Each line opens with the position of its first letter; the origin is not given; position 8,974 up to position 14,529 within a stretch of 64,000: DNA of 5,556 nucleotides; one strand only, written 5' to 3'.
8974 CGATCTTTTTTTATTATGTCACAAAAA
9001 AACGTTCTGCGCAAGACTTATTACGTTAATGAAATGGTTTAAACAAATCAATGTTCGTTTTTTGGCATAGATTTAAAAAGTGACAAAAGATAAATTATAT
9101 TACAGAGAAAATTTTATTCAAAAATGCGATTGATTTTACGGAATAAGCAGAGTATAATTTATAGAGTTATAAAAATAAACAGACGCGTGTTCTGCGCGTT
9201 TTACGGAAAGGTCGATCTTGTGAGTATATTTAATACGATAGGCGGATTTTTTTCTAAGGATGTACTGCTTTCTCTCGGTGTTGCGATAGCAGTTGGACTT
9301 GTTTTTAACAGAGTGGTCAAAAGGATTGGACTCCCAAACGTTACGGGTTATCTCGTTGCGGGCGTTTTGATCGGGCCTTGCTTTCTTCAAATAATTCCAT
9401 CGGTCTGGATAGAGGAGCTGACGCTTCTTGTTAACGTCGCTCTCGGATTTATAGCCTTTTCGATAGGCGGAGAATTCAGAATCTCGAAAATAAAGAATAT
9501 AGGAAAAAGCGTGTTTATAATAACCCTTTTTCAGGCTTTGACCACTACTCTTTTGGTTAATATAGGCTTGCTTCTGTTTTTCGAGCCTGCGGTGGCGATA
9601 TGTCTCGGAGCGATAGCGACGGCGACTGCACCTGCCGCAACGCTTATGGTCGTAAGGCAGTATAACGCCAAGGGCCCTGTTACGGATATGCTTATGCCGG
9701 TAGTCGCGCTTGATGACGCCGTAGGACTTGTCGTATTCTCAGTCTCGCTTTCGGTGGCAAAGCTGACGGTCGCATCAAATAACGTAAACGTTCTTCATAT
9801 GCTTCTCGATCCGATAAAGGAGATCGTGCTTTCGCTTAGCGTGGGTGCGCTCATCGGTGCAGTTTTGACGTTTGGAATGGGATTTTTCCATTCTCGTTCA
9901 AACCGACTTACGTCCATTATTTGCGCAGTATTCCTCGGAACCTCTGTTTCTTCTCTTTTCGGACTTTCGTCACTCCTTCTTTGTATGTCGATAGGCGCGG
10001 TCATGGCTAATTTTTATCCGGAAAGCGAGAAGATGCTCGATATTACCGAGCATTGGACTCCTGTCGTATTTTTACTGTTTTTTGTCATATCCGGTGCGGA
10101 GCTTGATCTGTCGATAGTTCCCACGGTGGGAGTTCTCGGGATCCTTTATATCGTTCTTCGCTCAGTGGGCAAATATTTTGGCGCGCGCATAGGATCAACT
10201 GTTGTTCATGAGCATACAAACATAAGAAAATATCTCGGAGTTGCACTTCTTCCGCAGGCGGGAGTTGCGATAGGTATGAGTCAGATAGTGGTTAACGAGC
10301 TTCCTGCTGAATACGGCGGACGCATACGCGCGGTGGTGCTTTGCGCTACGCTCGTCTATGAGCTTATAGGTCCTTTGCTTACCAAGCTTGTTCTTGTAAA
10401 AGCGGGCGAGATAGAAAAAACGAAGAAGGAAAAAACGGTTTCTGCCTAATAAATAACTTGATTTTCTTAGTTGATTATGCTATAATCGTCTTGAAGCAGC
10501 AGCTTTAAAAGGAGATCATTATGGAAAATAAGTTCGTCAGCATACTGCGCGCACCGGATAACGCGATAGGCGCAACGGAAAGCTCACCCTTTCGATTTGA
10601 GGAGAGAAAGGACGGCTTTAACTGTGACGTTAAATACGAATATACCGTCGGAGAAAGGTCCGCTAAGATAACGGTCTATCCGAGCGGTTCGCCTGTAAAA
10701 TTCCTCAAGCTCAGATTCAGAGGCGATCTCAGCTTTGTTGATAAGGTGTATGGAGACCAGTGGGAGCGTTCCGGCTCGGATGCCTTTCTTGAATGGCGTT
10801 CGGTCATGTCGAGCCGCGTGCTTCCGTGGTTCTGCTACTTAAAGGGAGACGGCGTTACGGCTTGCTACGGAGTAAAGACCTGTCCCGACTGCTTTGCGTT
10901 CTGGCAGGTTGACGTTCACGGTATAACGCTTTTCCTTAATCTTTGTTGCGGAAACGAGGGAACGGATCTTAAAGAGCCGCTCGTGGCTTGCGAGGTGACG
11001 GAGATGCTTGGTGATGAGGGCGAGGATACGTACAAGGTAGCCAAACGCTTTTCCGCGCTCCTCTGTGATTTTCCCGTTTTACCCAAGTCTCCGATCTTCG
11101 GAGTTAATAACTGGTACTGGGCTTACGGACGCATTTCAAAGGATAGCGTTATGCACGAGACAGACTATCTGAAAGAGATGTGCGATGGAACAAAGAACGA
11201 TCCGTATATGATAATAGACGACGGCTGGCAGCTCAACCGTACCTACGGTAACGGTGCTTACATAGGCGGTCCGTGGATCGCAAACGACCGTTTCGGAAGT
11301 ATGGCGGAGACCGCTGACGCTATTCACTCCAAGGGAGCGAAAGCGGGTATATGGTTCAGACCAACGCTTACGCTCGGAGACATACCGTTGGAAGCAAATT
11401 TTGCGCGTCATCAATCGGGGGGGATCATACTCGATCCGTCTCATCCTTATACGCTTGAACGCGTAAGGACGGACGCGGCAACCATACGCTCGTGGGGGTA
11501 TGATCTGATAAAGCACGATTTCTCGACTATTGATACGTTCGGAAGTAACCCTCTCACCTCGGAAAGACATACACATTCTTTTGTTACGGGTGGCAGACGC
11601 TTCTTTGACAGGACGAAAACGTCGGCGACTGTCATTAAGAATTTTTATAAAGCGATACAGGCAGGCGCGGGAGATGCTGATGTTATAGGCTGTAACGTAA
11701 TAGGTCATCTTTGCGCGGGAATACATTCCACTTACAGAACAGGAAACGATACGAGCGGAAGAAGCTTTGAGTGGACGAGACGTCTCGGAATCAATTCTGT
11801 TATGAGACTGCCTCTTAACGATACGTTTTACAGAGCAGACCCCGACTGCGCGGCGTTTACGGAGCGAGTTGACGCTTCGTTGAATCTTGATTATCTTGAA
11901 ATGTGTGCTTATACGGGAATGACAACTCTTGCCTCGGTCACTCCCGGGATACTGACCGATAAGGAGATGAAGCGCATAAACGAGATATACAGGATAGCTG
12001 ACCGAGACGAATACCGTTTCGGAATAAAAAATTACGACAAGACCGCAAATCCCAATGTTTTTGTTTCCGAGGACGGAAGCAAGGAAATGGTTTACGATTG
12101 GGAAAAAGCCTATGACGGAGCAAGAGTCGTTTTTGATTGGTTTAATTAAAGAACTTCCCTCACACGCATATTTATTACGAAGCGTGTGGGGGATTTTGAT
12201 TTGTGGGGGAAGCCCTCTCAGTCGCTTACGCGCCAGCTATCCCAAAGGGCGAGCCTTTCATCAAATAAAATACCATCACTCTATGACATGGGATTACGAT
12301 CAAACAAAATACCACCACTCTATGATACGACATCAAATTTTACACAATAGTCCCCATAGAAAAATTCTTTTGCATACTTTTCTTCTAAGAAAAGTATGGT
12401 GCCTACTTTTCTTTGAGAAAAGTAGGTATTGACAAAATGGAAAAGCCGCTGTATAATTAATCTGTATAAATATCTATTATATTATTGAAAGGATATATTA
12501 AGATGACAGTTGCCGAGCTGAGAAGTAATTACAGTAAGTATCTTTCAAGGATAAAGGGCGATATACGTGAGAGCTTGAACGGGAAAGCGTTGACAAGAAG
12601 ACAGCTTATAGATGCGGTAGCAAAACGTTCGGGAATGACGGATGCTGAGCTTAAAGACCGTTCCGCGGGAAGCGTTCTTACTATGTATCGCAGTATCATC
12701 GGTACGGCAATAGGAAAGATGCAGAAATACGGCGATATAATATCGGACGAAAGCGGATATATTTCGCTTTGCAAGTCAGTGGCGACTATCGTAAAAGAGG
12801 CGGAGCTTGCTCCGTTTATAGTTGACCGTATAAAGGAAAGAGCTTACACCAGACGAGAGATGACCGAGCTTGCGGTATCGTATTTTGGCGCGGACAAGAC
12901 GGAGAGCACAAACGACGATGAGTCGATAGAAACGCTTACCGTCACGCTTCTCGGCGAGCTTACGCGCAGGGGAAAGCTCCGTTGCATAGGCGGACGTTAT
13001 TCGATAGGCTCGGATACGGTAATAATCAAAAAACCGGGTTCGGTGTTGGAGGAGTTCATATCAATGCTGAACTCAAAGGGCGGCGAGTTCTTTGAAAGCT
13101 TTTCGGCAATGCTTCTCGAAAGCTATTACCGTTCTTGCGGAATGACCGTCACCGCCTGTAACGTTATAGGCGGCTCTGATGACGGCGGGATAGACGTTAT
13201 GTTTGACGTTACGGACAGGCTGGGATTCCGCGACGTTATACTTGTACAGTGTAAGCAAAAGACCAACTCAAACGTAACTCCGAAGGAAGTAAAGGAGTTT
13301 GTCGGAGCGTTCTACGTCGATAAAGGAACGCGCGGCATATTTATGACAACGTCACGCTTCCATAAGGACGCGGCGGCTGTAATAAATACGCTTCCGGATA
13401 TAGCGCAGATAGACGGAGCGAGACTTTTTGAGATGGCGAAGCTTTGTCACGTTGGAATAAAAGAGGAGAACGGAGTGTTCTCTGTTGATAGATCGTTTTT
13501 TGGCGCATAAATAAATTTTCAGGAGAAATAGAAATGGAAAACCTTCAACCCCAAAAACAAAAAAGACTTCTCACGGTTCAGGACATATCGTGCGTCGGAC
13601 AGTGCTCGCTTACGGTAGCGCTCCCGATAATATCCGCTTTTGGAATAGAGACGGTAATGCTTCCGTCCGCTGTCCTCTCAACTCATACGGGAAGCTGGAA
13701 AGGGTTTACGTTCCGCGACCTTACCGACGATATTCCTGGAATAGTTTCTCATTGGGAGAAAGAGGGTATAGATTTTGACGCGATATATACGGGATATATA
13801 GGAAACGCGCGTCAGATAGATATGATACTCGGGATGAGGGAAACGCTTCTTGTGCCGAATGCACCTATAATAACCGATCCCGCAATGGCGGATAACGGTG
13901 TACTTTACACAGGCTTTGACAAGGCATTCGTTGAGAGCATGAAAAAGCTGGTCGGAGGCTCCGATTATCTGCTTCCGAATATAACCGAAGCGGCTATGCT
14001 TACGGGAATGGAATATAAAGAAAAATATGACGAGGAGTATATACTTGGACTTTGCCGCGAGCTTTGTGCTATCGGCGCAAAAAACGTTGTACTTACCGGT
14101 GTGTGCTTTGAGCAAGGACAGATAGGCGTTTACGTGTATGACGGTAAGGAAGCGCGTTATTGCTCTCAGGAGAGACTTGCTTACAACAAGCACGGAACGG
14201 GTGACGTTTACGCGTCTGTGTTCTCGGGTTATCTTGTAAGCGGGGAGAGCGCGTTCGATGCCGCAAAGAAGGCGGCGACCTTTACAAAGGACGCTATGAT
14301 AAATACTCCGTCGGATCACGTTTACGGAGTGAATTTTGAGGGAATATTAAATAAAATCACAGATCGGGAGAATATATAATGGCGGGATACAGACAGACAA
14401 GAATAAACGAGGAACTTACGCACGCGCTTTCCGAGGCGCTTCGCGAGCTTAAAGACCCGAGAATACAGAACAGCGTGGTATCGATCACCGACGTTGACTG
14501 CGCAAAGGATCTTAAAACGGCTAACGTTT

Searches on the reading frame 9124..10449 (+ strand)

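Call 25: search_protein_families(library=pfam, max_evalue=0.00001, proteins=[window:9124-10449:+])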
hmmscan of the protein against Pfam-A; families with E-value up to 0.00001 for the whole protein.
window:9124-10449:+ (441 aa): 1 family
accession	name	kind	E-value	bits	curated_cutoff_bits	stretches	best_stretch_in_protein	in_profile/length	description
PF00999.27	Na_H_Exchanger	-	3.9e-30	105.4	26.2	1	58-424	7-373/375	Sodium/hydrogen exchanger, transmembrane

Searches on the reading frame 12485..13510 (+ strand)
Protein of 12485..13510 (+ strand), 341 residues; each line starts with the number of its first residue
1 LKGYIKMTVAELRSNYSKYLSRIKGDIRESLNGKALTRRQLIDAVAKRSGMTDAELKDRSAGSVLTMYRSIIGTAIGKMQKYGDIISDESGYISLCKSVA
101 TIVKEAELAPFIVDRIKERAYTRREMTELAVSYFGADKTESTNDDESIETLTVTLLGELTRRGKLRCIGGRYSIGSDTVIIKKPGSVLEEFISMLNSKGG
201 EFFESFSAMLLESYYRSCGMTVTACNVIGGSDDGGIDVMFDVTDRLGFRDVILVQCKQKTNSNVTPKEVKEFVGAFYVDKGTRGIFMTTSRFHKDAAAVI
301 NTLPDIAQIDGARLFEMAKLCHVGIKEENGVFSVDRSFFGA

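Call 25: search_protein_families(library=pfam, max_evalue=0.00001, proteins=[window:12485-13510:+])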
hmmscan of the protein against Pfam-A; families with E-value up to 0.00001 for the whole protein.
window:12485-13510:+ (341 aa): 2 families
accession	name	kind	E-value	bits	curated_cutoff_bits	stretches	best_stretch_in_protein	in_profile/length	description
PF04471.18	Mrr_cat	-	4.2e-19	69.2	21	1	210-317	12-114/115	Restriction endonuclease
PF10356.15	RRG7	-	3.2e-06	27.1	22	0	252-280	87-114/185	Required for respiratory growth protein 7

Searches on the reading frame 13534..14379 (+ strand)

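Call 25: search_protein_families(library=pfam, max_evalue=0.00001, proteins=[window:13534-14379:+])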
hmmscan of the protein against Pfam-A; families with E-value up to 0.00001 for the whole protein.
window:13534-14379:+ (281 aa): 2 families
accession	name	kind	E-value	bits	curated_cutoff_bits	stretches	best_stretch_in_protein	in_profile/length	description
PF08543.17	Phos_pyr_kin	-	1.1e-21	77.7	27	1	77-258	57-235/246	Phosphomethylpyrimidine kinase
PF00294.29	PfkB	-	6e-09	36.1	25.8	1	130-249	172-284/302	pfkB family carbohydrate kinase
